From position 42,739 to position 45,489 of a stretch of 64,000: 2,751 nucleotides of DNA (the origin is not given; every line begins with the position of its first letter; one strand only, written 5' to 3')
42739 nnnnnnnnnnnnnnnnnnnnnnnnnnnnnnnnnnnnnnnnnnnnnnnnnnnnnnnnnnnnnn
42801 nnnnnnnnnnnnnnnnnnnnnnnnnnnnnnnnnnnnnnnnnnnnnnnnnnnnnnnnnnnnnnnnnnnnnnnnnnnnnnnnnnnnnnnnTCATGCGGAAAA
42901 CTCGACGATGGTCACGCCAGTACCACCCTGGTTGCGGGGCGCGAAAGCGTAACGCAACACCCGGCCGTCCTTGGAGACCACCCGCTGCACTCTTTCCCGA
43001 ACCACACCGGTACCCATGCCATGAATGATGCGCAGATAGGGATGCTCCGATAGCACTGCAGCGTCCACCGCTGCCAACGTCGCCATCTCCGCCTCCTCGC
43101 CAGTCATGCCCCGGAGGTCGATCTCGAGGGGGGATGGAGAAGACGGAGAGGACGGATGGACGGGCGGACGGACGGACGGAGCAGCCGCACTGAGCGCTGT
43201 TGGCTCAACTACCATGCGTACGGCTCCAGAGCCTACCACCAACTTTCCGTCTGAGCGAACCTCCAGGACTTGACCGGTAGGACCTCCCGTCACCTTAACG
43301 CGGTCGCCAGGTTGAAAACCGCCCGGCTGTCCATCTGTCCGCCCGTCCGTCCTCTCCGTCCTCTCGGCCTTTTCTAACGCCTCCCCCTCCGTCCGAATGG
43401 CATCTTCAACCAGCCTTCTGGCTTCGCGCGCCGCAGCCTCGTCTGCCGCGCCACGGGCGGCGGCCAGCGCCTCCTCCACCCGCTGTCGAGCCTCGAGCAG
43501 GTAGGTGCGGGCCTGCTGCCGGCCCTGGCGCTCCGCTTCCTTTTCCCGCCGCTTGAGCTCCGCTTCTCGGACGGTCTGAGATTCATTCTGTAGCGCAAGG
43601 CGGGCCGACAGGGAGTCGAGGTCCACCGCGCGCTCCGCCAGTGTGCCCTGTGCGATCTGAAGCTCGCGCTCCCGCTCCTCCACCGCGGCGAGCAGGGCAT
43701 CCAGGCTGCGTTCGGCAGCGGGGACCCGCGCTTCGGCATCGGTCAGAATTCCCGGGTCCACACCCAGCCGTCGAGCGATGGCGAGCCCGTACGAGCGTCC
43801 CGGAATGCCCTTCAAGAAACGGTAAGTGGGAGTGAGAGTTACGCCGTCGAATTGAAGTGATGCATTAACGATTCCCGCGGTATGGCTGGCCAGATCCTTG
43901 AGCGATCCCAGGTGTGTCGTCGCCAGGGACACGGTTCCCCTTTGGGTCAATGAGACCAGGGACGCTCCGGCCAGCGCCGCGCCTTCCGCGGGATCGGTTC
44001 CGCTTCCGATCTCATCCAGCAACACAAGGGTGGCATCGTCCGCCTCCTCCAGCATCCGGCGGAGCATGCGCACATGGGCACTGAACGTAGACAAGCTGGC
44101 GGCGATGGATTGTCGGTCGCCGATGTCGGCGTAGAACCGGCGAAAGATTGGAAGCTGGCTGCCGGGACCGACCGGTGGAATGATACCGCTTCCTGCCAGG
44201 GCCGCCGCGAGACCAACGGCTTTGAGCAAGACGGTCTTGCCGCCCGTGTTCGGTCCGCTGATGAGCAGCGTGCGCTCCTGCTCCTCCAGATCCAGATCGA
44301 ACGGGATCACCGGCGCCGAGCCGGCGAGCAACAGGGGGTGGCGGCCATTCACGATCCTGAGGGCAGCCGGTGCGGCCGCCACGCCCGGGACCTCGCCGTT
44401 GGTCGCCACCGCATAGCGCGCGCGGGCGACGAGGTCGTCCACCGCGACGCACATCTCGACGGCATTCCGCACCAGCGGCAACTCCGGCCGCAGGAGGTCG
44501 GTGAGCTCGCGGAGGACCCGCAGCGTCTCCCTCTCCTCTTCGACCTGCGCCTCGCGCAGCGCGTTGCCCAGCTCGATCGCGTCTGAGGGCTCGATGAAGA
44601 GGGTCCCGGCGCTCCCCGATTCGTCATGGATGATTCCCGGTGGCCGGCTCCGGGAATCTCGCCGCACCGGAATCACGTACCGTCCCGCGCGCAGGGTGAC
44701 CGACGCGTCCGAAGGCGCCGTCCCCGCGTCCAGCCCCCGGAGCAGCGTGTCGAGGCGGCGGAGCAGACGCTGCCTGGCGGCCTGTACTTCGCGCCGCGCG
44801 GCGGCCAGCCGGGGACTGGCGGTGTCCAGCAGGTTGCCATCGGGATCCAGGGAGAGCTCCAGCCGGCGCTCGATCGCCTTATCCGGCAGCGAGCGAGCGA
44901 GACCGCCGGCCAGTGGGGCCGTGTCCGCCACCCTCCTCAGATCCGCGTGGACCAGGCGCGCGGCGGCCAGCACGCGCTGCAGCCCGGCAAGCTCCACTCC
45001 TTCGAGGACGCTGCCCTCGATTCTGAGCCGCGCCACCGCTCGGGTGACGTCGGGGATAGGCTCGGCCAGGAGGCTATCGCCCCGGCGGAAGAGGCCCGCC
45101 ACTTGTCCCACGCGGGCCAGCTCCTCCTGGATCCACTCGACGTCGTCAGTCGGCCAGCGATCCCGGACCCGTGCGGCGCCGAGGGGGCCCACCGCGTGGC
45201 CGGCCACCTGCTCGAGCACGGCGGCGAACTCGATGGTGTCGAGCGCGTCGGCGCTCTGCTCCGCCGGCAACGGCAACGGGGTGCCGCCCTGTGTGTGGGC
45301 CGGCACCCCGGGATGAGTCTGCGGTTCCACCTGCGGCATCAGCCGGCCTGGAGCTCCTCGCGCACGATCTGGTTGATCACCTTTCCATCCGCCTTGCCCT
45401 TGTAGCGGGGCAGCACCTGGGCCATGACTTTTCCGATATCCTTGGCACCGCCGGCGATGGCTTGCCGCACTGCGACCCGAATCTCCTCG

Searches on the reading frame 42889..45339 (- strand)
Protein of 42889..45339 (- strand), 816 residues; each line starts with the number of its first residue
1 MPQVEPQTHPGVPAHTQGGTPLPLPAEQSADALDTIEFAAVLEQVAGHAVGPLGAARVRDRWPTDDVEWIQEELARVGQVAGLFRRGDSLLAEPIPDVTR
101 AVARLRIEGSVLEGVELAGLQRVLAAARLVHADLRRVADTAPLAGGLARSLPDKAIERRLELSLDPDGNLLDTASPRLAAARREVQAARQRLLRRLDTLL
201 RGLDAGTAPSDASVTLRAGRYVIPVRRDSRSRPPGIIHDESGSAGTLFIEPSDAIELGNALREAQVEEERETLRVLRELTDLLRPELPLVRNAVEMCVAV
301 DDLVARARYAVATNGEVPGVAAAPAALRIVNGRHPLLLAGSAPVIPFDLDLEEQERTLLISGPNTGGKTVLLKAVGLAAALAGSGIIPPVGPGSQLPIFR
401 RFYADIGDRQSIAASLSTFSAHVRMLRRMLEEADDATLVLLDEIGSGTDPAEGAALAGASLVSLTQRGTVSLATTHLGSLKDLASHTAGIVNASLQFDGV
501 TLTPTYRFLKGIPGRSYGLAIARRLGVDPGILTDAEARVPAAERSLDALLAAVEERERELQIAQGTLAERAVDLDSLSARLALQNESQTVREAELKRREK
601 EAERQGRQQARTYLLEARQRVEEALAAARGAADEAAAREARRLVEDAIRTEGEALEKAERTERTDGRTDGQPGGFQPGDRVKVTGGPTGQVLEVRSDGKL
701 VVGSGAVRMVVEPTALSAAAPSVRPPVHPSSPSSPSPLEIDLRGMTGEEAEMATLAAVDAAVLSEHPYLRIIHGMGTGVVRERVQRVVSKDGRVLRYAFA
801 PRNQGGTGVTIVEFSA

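Call 29: search_protein_families(library=pfam, proteins=[window:42889-45339:-], max_evalue=0.00001)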
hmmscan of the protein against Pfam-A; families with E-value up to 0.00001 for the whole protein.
window:42889-45339:- (816 aa): 2 families
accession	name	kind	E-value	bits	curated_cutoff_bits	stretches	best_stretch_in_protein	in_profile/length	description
PF00488.27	MutS_V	-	3.7e-25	89.4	30.2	1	359-537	2-182/188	MutS domain V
PF01713.27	Smr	-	1.5e-19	70.3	25.7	1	740-814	1-76/77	Smr domain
